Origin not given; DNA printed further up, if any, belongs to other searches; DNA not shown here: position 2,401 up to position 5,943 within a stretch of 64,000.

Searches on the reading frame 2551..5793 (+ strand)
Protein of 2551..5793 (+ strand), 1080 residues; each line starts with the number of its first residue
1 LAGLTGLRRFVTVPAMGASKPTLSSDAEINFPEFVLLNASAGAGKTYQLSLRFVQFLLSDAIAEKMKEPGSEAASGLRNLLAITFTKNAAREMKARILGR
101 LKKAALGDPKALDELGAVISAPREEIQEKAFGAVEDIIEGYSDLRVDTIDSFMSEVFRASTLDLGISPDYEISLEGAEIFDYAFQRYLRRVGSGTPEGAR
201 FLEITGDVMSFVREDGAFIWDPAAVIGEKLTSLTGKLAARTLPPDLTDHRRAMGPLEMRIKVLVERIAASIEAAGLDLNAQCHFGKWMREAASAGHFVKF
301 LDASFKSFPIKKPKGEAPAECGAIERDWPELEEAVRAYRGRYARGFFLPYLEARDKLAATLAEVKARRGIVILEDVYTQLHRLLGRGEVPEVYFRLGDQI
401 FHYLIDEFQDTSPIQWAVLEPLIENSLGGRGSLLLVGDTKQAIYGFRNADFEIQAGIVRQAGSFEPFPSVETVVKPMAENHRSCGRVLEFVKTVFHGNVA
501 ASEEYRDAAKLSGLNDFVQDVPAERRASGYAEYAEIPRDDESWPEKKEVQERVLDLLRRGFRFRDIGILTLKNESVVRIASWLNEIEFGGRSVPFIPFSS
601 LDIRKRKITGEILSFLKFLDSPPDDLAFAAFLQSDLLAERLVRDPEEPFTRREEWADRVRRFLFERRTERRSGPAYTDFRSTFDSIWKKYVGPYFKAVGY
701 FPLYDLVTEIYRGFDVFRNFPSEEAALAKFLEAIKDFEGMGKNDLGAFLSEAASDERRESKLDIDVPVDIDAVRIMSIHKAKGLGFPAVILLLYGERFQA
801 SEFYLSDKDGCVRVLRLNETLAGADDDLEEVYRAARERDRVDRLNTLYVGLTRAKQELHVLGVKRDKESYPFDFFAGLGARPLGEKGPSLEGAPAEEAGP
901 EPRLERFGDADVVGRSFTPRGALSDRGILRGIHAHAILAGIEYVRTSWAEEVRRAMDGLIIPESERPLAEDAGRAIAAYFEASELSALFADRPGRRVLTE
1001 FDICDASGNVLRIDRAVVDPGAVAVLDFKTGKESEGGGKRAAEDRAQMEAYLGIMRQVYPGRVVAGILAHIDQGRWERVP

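Call 76: search_protein_families(library=pfam, proteins=[window:2551-5793:+], max_evalue=0.00001)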
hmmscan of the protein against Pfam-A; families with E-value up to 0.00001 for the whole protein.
window:2551-5793:+ (1080 aa): 4 families
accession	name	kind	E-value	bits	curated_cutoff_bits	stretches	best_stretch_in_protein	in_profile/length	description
PF00580.27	UvrD-helicase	-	5.3e-30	105.4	23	2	359-453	174-262/271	UvrD/REP helicase N-terminal domain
PF13361.12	UvrD_C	-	1.3e-15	58.1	25.6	1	726-860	240-345/350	UvrD-like helicase C-terminal domain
PF13538.12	UvrD_C_2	-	1.2e-08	35.1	27.4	0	839-860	29-51/52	UvrD-like helicase C-terminal domain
PF13245.12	AAA_19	-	8.4e-08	32.9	25.1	0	402-447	93-134/134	AAA domain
